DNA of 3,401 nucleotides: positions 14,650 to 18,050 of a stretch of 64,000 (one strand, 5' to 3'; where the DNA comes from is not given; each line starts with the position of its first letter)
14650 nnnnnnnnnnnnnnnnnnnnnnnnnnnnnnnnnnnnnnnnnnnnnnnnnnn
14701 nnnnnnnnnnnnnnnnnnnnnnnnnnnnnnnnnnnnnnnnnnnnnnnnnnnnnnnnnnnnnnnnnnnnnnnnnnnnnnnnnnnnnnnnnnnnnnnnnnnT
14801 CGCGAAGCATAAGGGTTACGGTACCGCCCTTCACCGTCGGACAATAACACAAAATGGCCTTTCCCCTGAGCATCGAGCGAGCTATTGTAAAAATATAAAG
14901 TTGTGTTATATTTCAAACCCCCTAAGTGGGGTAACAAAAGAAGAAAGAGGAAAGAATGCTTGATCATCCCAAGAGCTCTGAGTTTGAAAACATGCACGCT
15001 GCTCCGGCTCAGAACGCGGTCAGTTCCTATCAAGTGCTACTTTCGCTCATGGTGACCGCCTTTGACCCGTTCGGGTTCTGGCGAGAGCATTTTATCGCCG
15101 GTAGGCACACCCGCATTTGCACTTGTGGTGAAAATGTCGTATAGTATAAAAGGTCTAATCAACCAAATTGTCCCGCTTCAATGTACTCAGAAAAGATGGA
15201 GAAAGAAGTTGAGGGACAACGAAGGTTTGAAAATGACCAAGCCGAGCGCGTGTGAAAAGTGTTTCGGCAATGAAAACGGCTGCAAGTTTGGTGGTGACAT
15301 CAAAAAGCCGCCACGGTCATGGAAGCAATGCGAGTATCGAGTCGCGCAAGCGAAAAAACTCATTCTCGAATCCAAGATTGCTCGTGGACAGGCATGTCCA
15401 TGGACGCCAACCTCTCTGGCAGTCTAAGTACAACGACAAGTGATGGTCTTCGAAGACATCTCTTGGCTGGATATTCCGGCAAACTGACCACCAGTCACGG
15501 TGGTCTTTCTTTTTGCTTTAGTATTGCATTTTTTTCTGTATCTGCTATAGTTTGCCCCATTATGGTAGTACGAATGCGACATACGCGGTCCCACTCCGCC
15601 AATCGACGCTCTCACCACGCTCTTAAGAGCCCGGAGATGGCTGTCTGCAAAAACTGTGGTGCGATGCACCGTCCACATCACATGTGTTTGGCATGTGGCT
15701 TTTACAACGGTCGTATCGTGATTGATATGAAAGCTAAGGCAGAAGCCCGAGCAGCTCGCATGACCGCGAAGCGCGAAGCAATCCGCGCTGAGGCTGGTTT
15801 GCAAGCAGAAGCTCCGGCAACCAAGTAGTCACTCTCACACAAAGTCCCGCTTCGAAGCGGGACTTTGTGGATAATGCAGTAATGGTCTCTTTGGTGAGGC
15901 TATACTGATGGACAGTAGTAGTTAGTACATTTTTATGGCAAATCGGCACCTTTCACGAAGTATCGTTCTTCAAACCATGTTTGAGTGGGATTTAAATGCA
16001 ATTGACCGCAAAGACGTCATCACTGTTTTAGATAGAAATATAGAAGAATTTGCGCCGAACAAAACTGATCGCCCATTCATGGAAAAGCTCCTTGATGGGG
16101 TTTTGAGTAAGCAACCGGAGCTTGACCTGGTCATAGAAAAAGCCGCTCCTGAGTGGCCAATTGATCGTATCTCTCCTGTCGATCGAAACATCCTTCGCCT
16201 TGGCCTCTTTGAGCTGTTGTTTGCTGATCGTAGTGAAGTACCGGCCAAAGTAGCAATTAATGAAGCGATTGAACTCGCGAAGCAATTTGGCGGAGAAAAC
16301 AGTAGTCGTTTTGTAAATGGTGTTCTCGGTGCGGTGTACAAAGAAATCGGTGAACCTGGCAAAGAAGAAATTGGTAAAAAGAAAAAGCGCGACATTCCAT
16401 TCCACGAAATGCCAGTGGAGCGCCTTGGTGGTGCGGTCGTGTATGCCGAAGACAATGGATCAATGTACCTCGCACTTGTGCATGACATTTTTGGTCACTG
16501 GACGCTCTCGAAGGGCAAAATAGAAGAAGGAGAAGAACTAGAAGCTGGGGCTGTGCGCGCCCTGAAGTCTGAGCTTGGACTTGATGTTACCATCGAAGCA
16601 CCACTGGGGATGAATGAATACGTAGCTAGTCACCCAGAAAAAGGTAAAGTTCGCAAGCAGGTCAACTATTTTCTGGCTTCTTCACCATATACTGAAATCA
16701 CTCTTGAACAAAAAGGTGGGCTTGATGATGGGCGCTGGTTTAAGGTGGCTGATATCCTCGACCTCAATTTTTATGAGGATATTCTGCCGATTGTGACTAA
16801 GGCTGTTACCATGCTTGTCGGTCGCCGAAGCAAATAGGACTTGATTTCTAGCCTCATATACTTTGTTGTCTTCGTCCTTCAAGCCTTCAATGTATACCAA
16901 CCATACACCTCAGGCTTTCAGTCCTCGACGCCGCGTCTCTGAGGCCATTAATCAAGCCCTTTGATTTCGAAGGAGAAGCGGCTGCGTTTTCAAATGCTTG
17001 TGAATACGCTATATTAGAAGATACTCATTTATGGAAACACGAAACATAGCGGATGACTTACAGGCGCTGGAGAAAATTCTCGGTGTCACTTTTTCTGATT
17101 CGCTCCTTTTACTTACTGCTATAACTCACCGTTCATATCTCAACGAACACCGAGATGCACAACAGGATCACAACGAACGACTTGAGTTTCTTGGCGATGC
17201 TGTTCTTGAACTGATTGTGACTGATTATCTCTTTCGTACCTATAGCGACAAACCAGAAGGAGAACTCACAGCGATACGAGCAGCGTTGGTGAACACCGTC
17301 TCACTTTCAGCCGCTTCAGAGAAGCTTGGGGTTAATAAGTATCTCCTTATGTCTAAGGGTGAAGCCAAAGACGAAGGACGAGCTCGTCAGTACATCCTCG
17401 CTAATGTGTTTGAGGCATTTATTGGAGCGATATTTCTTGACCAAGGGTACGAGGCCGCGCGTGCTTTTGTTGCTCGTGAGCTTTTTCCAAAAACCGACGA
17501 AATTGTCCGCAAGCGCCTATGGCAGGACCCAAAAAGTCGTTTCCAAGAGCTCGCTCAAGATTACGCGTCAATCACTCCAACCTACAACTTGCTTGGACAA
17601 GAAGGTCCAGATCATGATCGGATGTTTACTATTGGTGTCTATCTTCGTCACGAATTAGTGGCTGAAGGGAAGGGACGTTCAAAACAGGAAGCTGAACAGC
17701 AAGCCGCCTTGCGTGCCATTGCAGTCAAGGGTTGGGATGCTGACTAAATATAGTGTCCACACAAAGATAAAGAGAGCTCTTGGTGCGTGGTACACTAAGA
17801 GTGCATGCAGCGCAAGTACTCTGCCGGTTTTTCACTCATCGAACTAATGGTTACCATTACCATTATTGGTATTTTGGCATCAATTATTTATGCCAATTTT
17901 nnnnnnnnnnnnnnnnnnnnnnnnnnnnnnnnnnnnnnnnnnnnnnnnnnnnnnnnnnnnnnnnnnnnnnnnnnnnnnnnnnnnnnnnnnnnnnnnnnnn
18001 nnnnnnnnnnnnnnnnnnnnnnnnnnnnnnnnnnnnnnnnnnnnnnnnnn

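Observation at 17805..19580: Three tandem type IV pilin/pseudopilin genes including a recent paralog pair, wedged between rnc and smc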

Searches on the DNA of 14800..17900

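Call 57: search_rna_families(source=window, start=14800, end=17900, threshold=evalue, max_evalue=1)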
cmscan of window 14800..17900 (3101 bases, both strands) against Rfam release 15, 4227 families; matches with E-value up to 1: 1.
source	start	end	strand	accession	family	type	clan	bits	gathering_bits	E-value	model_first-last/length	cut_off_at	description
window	17159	17213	+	RF00189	SNORD95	Gene; snRNA; snoRNA; CD-box;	-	18.9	55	0.89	1-68/68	no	Small nucleolar RNA SNORD95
